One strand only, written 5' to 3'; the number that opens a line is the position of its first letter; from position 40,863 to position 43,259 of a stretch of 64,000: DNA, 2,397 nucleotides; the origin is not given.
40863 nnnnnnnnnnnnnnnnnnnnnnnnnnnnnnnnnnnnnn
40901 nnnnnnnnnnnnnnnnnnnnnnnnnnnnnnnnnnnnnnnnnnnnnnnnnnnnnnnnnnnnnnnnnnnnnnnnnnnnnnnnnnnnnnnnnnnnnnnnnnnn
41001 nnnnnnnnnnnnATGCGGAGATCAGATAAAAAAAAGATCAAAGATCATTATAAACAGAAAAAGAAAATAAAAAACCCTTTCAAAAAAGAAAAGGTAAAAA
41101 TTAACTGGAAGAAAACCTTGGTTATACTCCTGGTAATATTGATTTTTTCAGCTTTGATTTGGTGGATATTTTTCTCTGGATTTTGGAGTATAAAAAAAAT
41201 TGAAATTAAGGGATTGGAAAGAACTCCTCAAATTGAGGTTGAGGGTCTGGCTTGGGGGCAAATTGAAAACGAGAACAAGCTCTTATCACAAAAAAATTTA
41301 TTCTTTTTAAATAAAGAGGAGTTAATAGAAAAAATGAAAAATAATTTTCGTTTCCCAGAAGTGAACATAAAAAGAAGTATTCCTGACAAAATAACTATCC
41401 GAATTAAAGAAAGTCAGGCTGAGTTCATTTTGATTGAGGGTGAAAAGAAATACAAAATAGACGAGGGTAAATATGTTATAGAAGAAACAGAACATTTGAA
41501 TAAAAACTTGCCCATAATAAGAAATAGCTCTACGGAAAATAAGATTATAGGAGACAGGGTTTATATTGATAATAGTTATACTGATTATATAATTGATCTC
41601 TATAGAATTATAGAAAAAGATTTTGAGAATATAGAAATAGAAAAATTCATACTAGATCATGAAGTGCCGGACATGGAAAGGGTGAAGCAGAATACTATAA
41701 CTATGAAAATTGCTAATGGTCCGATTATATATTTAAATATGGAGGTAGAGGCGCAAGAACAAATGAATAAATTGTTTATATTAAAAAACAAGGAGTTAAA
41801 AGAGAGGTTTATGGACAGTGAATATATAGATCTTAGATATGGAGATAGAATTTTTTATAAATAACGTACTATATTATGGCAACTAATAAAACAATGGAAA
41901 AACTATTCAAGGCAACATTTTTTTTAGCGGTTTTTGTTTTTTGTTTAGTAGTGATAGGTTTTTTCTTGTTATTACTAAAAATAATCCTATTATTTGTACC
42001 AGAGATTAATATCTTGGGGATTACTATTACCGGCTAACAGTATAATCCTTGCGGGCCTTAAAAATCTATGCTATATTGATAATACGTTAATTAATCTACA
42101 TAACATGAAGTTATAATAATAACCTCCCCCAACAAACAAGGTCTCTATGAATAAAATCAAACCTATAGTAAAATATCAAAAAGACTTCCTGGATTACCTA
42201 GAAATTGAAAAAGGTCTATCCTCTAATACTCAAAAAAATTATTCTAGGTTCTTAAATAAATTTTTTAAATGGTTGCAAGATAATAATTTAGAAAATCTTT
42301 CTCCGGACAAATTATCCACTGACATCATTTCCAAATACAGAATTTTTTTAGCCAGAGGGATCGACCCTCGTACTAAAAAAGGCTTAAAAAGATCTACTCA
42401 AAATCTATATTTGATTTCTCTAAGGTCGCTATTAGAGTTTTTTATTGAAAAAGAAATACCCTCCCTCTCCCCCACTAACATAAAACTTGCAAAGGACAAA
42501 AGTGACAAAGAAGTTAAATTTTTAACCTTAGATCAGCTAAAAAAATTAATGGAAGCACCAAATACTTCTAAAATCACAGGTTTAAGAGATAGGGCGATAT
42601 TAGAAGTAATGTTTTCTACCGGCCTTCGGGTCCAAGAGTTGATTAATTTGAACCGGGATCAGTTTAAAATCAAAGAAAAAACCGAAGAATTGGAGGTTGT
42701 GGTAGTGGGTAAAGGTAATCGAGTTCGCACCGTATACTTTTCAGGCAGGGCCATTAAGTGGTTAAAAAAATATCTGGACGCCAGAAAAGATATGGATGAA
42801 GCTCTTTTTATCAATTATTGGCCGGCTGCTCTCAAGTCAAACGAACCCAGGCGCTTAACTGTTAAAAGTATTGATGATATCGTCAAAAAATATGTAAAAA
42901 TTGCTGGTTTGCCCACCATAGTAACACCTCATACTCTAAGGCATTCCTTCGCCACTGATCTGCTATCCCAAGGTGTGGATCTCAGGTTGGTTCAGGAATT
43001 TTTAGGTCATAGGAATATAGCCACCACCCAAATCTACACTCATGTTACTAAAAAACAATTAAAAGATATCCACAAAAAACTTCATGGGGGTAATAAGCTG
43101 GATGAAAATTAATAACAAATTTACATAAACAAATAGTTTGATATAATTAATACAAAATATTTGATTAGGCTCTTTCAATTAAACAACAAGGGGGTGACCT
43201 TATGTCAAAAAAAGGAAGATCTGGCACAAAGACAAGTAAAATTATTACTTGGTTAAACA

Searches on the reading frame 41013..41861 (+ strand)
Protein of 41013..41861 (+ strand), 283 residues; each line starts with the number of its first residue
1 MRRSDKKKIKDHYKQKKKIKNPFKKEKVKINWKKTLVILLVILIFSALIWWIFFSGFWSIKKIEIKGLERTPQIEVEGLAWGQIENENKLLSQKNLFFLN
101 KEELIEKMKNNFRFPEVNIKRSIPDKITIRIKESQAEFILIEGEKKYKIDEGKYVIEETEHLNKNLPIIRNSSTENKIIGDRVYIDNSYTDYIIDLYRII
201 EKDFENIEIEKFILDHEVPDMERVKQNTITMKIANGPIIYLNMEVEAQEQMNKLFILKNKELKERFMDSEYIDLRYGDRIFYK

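Call 39: search_protein_families(library=pfam, proteins=[window:41013-41861:+], max_evalue=0.00001)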
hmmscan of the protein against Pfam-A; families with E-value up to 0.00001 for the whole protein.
window:41013-41861:+ (283 aa): 1 family
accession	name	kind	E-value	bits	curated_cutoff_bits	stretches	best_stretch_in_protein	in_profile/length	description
PF08478.15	POTRA_1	-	7.5e-07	29.8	23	0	59-133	2-68/69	POTRA domain, FtsQ-type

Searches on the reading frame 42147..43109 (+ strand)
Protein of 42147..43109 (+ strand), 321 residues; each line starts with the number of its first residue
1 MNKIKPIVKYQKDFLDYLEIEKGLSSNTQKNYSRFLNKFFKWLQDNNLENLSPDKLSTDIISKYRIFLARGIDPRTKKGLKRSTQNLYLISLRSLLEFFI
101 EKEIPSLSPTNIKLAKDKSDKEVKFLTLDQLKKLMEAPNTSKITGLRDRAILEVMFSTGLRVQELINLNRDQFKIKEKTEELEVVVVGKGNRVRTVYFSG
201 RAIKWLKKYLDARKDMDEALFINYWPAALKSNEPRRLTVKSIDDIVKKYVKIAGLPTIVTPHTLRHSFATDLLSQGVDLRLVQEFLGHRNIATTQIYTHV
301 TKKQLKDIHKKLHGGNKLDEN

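Call 39: search_protein_families(library=pfam, proteins=[window:42147-43109:+], max_evalue=0.00001)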
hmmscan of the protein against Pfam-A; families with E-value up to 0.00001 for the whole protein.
window:42147-43109:+ (321 aa): 4 families
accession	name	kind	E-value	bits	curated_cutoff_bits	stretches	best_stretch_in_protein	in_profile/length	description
PF00589.27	Phage_integrase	-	1.4e-42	145.8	27.1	1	124-303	1-171/172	Phage integrase family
PF02899.23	Phage_int_SAM_1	-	1.1e-14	54.8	22.3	1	13-101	3-81/83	Phage integrase, N-terminal SAM-like domain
PF13495.12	Phage_int_SAM_4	-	1.8e-07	31.9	27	0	13-59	4-44/85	Phage integrase, N-terminal SAM-like domain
PF13102.12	Phage_int_SAM_5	-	2.2e-06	28.4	22.3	1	13-109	8-92/98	Phage integrase SAM-like domain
